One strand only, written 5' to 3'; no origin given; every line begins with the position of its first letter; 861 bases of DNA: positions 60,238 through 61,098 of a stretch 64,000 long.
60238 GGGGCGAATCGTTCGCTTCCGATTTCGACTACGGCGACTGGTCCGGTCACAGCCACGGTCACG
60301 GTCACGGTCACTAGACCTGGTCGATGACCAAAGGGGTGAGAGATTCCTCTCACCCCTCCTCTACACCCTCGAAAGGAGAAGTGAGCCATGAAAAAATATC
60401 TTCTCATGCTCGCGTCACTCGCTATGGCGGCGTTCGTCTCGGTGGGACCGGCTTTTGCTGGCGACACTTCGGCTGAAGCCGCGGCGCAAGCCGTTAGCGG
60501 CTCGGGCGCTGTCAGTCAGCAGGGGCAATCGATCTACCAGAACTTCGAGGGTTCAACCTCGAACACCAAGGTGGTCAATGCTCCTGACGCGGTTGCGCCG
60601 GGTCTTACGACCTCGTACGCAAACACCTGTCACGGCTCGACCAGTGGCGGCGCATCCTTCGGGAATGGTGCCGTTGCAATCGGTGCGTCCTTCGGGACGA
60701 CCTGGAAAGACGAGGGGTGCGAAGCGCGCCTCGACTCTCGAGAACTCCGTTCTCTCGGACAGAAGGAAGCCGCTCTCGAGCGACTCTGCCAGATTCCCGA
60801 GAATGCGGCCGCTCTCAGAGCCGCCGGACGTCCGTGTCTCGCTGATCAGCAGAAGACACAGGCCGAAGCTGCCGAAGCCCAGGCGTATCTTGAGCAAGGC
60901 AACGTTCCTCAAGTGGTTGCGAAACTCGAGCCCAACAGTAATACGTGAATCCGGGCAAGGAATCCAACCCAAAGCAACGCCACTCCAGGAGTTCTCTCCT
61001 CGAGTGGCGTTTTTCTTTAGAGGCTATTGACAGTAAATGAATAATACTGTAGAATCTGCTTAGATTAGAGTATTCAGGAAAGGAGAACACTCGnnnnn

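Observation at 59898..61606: Compositionally foreign ~1.7-kb island encoding three secreted proteins, one ending in HGHGHGH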

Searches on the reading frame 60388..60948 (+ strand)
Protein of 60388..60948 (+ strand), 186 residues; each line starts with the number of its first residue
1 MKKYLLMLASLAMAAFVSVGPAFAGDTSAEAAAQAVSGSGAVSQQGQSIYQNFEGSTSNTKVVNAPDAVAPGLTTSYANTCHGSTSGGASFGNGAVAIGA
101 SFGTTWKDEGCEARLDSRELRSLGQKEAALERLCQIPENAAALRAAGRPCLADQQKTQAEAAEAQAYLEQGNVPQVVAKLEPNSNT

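Call 8: search_protein_families(library=pfam, proteins=[window:60388-60948:+], max_evalue=1)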
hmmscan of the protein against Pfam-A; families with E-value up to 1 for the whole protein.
window:60388-60948:+ (186 aa): 0 families

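Call 9: search_protein_families(library=ncbifam, proteins=[window:60388-60948:+], max_evalue=1)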
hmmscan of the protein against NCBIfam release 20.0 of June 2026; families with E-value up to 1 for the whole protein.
window:60388-60948:+ (186 aa): 0 families

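Call 10: find_encoding_contigs(protein=window:60388-60948:+, flank=10000, max_places=10)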
Protein window:60388-60948:+ (186 aa): no gene with exactly this product is on record in the collection.

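Call 12: find_homologous_proteins(query=window:60388-60948:+, max_evalue=0.01)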
Query window:60388-60948:+ (186 aa): 14 proteins with E <= 0.01 among 2821 candidates.
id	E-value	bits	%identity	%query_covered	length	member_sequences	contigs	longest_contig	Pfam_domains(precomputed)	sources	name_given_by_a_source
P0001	4.2e-112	389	100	100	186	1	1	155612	-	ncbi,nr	ncbi:MAG: hypothetical protein OQJ98_01935 [Candidatus Pacebacteria bacterium]|nr:hypothetical prote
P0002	2.0e-44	169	62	73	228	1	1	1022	-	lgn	-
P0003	3.8e-37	146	55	68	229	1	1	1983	-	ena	-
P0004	1.1e-17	82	47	56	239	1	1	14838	-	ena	-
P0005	3.5e-16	77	45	47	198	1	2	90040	-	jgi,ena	-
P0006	1.0e-15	76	46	48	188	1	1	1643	-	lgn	-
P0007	1.4e-12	66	50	49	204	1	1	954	-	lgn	-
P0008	7.2e-12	63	43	55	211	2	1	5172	-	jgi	jgi:hypothetical protein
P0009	2.6e-11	62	52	46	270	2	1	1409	-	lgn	-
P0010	5.3e-10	57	40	62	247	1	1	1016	-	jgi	-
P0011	1.0e-9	56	47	49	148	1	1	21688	-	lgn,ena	-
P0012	1.4e-8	53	43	72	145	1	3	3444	-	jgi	jgi:hypothetical protein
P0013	8.5e-7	47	37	51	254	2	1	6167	-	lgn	-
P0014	3.8e-6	45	45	48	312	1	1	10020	-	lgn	-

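Call 16: find_encoding_contigs(protein=P0005, flank=8000, max_places=3)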
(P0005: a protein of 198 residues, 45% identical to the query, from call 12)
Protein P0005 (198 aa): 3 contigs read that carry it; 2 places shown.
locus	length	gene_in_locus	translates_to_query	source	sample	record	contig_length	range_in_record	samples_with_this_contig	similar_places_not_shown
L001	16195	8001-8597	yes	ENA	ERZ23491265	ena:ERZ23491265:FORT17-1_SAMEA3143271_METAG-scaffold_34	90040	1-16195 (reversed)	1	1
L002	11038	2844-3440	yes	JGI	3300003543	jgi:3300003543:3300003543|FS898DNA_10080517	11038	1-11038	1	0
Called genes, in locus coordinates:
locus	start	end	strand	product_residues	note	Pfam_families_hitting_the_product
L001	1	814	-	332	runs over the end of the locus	-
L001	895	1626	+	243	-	PF04446:Thg1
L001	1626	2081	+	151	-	-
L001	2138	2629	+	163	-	PF05838:Glyco_hydro_108, PF09374:PG_binding_3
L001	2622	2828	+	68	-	-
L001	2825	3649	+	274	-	PF00149:Metallophos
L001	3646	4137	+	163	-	PF18143:HAD_SAK_2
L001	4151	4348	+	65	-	-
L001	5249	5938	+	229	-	PF00644:PARP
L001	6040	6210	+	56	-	-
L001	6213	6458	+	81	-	-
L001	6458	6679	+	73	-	-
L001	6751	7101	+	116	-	-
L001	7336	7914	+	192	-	-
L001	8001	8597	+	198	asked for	-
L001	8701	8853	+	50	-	-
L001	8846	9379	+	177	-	-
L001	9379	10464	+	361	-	PF00069:Pkinase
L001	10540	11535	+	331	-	-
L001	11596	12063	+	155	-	-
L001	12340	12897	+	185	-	PF01121:CoaE, PF13238:AAA_18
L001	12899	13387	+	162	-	PF01467:CTP_transf_like, PF08218:Citrate_ly_lig (weak)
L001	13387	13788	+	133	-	PF11750:DUF3307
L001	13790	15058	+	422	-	PF00709:Adenylsucc_synt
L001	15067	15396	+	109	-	-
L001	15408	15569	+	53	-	-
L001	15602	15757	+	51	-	-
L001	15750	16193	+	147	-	PF00565:SNase (weak)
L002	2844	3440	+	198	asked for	-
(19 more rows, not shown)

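Call 17: find_encoding_contigs(protein=P0004, flank=8000, max_places=3)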
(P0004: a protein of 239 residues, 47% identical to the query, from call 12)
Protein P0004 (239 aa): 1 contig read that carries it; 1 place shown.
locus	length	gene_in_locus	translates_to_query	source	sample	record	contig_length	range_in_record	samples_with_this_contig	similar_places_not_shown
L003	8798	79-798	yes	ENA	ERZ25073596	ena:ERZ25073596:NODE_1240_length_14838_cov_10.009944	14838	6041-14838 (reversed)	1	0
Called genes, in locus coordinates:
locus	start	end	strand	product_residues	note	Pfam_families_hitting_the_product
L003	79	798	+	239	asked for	-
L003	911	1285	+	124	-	-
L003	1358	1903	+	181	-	-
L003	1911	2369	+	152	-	PF08010:Phage_30_3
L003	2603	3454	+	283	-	PF03734:YkuD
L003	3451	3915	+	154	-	-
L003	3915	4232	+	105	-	PF01844:HNH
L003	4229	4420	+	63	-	-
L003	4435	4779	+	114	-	-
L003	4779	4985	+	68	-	-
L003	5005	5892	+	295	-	PF00625:Guanylate_kin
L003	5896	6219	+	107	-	-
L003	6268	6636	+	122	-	PF18902:DUF5658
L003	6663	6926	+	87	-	-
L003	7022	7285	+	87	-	-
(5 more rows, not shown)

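Call 18: find_encoding_contigs(protein=P0011, flank=8000, max_places=3)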
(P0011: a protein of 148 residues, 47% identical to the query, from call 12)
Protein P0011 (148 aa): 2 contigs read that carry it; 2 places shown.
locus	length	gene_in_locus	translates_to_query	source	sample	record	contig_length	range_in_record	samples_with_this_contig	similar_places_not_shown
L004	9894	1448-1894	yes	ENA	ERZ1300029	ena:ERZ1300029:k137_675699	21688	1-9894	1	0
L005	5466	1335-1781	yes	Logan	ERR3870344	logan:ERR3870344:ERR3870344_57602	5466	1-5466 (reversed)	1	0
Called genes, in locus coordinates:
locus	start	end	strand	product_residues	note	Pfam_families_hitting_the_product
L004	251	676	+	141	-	-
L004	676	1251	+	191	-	-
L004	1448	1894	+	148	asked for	-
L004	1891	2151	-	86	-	-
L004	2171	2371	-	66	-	-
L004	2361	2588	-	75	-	-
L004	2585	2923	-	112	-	-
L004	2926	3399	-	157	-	-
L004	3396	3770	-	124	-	-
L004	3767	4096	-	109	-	-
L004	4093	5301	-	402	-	-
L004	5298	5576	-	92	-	-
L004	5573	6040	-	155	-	-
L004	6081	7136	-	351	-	-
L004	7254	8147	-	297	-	PF05876:GpA_ATPase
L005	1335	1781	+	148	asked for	-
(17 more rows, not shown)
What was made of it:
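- Phage gene neighbourhoods around homologues (calls 16-18).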

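Call 19: search_protein_families(library=phrogs, proteins=[window:60388-60948:+, P0004, P0005, P0011, P0014], max_evalue=1)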
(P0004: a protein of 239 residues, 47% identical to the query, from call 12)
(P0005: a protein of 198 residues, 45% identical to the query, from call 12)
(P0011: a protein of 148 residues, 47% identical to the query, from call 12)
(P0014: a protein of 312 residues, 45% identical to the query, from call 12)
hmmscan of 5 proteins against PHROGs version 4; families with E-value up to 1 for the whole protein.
window:60388-60948:+ (186 aa): 2 families
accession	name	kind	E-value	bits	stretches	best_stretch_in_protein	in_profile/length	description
phrog_20531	-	unknown function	9e-13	49.4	1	47-166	175-289/314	-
phrog_2682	-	unknown function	0.33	12.8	1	1-27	1-27/52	-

P0004 (239 aa): 1 family
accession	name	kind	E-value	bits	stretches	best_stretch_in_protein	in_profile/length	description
phrog_20531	-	unknown function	4.4e-21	76.7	1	22-209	122-287/314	-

P0005 (198 aa): 1 family
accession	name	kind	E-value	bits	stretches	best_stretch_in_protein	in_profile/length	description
phrog_20531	-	unknown function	3.3e-18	67.2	1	32-181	162-307/314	-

P0011 (148 aa): 2 families
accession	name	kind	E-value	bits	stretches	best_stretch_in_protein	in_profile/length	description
phrog_20531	-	unknown function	4e-13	50.5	1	17-105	188-275/314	-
phrog_16436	-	unknown function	0.069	13.4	1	70-119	123-170/329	-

P0014 (312 aa): 2 families
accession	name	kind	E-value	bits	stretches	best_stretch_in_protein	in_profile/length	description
phrog_20531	-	unknown function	7.5e-16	59.5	1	18-174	122-282/314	-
phrog_21940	-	unknown function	0.16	12.8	1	2-32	4-34/72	-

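Call 20: search_dna_similar(query=window:60388-60948:+, collection=phages, mode=protein, max_evalue=0.01)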
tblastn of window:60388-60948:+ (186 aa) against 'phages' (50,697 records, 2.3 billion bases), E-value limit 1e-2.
Records with a match: 11; places in all: 11; records where one place covers at least 80% of the query: 0.
Best place of each record, by identity: <60% 11.
By first word of the organism name: Pelagibacter 3; Ralstonia 3; Achromobacter 2; Agrobacterium 1; Caudoviricetes 1; uncultured 1.
By host as written in the record: - 4; Achromobacter xylosoxidans DSM 11852 2; Agrobacterium tumefaciens 15955 1; Candidatus Pelagibacter sp. HTCC1062 1; Ralstonia solanacearum 1; Candidatus Pelagibacter ubique HTCC1062 1; Candidatus Pelagibacter sp. HTCC7211 1.
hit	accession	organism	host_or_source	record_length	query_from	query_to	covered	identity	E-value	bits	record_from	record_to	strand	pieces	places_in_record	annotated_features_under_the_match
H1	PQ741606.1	Agrobacterium phage JP1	Agrobacterium tumefaciens 15955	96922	49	150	55%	33.0%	1e-6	53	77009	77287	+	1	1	hypothetical protein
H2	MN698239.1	Pelagibacter phage HTVC023P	Candidatus Pelagibacter sp. HTCC1062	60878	66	150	46%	39.5%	2e-7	56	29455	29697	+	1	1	hypothetical protein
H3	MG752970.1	Ralstonia phage RsoM2USA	Ralstonia solanacearum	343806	53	150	53%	32.3%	2e-4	47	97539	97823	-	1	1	hypothetical protein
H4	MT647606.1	Pelagibacter phage Mosig EXVC030M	Candidatus Pelagibacter ubique HTCC1062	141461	59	150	49%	34.4%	3e-4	46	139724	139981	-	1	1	hypothetical protein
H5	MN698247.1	Pelagibacter phage HTVC115P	Candidatus Pelagibacter sp. HTCC7211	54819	55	150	52%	32.7%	2e-4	47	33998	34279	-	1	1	hypothetical protein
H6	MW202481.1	Caudoviricetes sp.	Manatee Spring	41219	54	150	52%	32.0%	8e-5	48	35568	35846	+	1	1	hypothetical protein (x2)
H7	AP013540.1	uncultured phage_MedDCM-OCT-S28-C10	metagenomic fosmid library constructed ...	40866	61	150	48%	33.3%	8e-3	42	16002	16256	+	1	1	hypothetical protein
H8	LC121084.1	Ralstonia phage RSP15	-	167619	80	150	38%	40.8%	7e-9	60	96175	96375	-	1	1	hypothetical protein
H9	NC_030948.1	Ralstonia phage RSP15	-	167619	80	150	38%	40.8%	7e-9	60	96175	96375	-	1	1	hypothetical protein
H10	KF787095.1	Achromobacter phage JWAlpha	Achromobacter xylosoxidans DSM 11852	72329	81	150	38%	36.6%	1e-3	44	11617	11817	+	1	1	hypothetical protein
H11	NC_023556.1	Achromobacter phage JWAlpha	Achromobacter xylosoxidans DSM 11852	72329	81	150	38%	36.6%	1e-3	44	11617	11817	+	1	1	hypothetical protein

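Call 23: find_encoding_contigs(protein=P0003, flank=5000, max_places=3)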
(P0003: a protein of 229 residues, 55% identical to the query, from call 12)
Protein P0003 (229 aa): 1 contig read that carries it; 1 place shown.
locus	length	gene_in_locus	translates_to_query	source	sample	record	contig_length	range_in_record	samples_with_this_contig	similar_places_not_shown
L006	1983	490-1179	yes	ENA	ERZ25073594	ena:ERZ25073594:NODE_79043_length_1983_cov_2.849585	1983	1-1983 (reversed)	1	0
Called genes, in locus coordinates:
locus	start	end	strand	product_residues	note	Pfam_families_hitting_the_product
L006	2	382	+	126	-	?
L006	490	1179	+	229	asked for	-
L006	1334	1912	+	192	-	-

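Call 24: find_encoding_contigs(protein=P0002, flank=5000, max_places=3)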
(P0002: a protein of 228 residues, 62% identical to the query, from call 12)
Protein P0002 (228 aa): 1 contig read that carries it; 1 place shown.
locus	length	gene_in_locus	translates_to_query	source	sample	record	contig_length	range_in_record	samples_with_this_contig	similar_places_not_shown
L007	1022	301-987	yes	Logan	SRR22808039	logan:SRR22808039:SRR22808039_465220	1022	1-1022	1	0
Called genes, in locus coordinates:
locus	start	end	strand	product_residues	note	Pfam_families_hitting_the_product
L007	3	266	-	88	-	?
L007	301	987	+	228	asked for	-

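Call 49: get_annotated_region(hit=H2, flank=4000)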
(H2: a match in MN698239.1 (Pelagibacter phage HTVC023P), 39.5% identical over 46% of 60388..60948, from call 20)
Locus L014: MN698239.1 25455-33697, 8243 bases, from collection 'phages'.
description: Pelagibacter phage HTVC023P, complete genome.
organism: Pelagibacter phage HTVC023P (NCBI taxid 2686455)
taxonomy: Viruses; Duplodnaviria; Heunggongvirae; Uroviricota; Caudoviricetes
host: Candidatus Pelagibacter sp. HTCC1062; source: seawater; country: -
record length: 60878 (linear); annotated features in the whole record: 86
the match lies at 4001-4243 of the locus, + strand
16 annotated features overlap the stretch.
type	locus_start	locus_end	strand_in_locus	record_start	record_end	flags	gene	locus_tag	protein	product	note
CDS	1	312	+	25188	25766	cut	-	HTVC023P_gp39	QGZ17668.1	hypothetical protein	-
CDS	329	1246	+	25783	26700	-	-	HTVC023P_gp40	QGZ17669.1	capsid protein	-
CDS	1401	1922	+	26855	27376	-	-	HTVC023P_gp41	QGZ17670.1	hypothetical protein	-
CDS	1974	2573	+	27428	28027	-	-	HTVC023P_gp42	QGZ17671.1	hypothetical protein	-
CDS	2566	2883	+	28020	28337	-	-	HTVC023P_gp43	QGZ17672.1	hypothetical protein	-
CDS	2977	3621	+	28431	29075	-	-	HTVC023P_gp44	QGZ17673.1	phosphoribosylaminoimidazole synthetase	phosphoribosylaminoimidazole synthetase (PurM)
CDS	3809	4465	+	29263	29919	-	-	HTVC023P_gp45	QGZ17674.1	hypothetical protein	-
CDS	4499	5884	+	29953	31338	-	-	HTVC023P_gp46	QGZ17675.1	hypothetical protein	-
CDS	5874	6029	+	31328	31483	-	-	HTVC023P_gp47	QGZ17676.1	hypothetical protein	-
CDS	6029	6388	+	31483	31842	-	-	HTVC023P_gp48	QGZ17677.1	hypothetical protein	-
CDS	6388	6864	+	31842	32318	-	-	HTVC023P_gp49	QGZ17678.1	peptidase M15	-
CDS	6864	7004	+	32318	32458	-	-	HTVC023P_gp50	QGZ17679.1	hypothetical protein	-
CDS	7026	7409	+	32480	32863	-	-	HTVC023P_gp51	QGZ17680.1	hypothetical protein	-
CDS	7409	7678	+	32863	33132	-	-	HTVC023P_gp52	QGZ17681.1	hypothetical protein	-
CDS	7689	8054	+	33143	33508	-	-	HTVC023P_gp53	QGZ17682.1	hypothetical protein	-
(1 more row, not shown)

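Call 50: get_annotated_region(hit=H1, flank=4000)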
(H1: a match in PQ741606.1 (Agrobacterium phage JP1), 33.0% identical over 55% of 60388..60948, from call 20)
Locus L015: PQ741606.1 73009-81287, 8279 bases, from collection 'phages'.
description: Agrobacterium phage JP1, complete genome.
organism: Agrobacterium phage JP1 (NCBI taxid 3386826)
taxonomy: Viruses
host: Agrobacterium tumefaciens 15955; source: soil; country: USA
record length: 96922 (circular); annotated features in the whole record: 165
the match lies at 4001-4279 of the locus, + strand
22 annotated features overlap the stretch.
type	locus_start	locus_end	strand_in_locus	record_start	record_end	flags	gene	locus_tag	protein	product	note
CDS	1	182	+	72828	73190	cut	-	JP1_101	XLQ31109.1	hypothetical protein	-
CDS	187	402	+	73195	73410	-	-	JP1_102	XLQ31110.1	hypothetical protein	-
CDS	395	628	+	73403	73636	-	-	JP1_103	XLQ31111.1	hypothetical protein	-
CDS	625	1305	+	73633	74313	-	-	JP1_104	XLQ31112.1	helix-turn-helix DNA binding protein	helix-turn-helix DNA binding domain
CDS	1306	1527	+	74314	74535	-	-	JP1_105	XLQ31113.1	hypothetical protein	-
CDS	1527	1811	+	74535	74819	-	-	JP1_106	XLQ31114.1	hypothetical protein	-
CDS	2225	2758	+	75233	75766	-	-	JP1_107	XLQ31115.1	hypothetical protein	-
CDS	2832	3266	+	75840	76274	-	-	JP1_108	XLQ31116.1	tellurite resistance protein terB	-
CDS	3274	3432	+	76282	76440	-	-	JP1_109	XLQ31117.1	membrane protein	-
CDS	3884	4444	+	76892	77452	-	-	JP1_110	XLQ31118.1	hypothetical protein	-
CDS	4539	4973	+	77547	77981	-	-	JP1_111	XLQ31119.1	hypothetical protein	-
CDS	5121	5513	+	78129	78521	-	-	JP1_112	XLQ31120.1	hypothetical protein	-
CDS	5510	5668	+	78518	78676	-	-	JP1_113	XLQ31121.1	membrane protein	-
CDS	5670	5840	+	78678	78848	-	-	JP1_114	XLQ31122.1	membrane protein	-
CDS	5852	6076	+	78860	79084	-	-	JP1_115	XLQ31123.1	hypothetical protein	-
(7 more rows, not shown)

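Call 51: get_annotated_region(hit=H8, flank=4000)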
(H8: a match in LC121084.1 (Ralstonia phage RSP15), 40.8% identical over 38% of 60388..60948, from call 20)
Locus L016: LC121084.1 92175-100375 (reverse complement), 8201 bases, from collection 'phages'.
description: Ralstonia phage RSP15 DNA, complete genome.
organism: Ralstonia phage RSP15 (NCBI taxid 1785960)
taxonomy: Viruses; Duplodnaviria; Heunggongvirae; Uroviricota; Caudoviricetes; Ackermannviridae
host: -; source: -; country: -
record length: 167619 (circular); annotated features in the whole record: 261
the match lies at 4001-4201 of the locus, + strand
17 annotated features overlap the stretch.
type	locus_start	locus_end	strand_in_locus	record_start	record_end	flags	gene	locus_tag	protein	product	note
CDS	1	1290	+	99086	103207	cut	-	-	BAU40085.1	hypothetical protein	ORF127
CDS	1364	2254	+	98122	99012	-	-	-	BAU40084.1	hypothetical protein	ORF126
CDS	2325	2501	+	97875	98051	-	-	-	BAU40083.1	hypothetical protein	ORF125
CDS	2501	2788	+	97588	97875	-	-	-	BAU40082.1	hypothetical protein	ORF124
CDS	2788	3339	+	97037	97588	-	-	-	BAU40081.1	hypothetical protein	ORF123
CDS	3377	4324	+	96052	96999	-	-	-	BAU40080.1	hypothetical protein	ORF122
CDS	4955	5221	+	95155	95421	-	-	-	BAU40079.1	hypothetical protein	ORF121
tRNA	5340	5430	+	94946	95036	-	-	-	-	tRNA-Ser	-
CDS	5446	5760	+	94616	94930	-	-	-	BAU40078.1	hypothetical protein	ORF120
CDS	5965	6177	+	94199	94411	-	-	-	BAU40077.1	hypothetical protein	ORF119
tRNA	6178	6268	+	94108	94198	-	-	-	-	tRNA-Ser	-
CDS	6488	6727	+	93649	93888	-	-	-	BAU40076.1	hypothetical protein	ORF118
CDS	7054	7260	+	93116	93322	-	-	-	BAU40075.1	hypothetical protein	ORF117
tRNA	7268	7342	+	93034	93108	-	-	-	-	tRNA-Pro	-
tRNA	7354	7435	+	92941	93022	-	-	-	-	tRNA-Tyr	-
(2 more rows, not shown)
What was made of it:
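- On PHROG 20531 (g2): Homologues do lie in phage contexts (calls 16-18, 20, 49-51).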

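Call 57: find_related_loci(query=A5, collection=genome_contigs, flank=6000)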
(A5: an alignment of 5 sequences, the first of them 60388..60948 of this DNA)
Query A5 (186 aa) in genome_contigs; peptide patterns used: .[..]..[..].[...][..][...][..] (x = any residue, [..] = any of these).
43 stretches matched a pattern; 1 encode a relative of the query (tblastn E <= 1e-3); 1 distinct loci.
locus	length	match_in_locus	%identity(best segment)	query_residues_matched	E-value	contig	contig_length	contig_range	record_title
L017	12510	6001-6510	39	12-170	1e-24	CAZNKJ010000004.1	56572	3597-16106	MAG TPA_asm: uncultured Candidatus Saccharibacteria bacterium isolate SRP128015_co3_155 genome assembly, contig: NODE_32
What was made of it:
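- On Horizontally acquired genomic islet: Only one hit was found among 185,579 species-representative genomes (call 57).
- Only one of 185,579 species-representative genomes matched the cassette-type g2 pattern (call 57).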

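Call 58: find_related_loci(query=A5, collection=metagenome_contigs, flank=6000)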
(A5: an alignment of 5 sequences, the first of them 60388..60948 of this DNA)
Query A5 (186 aa) in metagenome_contigs; peptide patterns used: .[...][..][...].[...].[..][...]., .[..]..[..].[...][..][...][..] (x = any residue, [..] = any of these).
152 stretches matched a pattern; 11 encode a relative of the query (tblastn E <= 1e-3); 11 distinct loci.
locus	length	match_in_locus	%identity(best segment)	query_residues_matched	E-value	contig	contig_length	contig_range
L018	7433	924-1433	39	12-170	5e-24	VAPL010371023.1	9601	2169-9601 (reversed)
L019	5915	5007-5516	39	12-170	5e-24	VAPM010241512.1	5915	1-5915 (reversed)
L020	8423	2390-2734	40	33-150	2e-19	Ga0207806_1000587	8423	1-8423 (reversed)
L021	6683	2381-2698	43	43-150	4e-19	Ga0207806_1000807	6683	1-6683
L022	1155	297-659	41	26-134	5e-19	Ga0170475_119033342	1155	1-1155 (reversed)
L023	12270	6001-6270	43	58-150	6e-18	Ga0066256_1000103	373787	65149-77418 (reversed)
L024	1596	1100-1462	40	27-150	2e-17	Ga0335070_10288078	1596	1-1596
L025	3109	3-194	51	71-138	2e-13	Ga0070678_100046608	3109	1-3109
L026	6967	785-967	43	90-150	3e-11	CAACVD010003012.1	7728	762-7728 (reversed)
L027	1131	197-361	47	68-127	2e-10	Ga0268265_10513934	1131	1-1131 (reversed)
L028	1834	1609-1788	42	75-138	2e-10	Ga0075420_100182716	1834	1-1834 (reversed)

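Call 59: find_related_loci(query=A5, collection=viral_contigs, flank=6000)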
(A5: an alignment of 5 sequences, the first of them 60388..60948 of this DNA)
Query A5 (186 aa) in viral_contigs; peptide patterns used: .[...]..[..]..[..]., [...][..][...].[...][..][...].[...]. (x = any residue, [..] = any of these).
211 stretches matched a pattern; 23 encode a relative of the query (tblastn E <= 1e-3); 23 distinct loci.
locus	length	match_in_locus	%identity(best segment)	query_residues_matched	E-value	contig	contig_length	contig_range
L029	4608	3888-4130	44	66-150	3e-14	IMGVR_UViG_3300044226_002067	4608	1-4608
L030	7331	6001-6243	44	66-150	3e-14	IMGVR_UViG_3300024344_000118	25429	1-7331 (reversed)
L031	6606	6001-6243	44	66-150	3e-14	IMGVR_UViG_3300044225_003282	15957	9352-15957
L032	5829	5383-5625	44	66-150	3e-14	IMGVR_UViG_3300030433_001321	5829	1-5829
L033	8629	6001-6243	44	66-150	3e-14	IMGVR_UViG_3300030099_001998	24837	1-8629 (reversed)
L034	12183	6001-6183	43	90-150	6e-11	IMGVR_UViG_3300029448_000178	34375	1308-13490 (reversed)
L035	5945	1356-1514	46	97-152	5e-10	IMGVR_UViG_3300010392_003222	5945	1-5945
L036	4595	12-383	30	56-181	9e-10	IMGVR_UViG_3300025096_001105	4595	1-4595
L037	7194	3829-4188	29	66-179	5e-9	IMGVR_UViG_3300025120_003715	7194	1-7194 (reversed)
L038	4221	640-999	29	66-179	4e-9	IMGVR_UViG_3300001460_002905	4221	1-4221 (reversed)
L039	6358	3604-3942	29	66-181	1e-8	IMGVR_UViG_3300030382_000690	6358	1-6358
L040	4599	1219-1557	29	66-181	1e-8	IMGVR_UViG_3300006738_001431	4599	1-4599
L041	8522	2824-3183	28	66-179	2e-8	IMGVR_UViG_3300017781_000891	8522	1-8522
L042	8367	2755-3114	28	66-179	2e-8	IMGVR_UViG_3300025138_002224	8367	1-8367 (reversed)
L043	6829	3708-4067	28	66-179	6e-8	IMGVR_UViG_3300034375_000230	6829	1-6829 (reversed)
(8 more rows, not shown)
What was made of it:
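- tblastn hits in 11 phage records (call 20) and 23 viral contigs (call 59).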
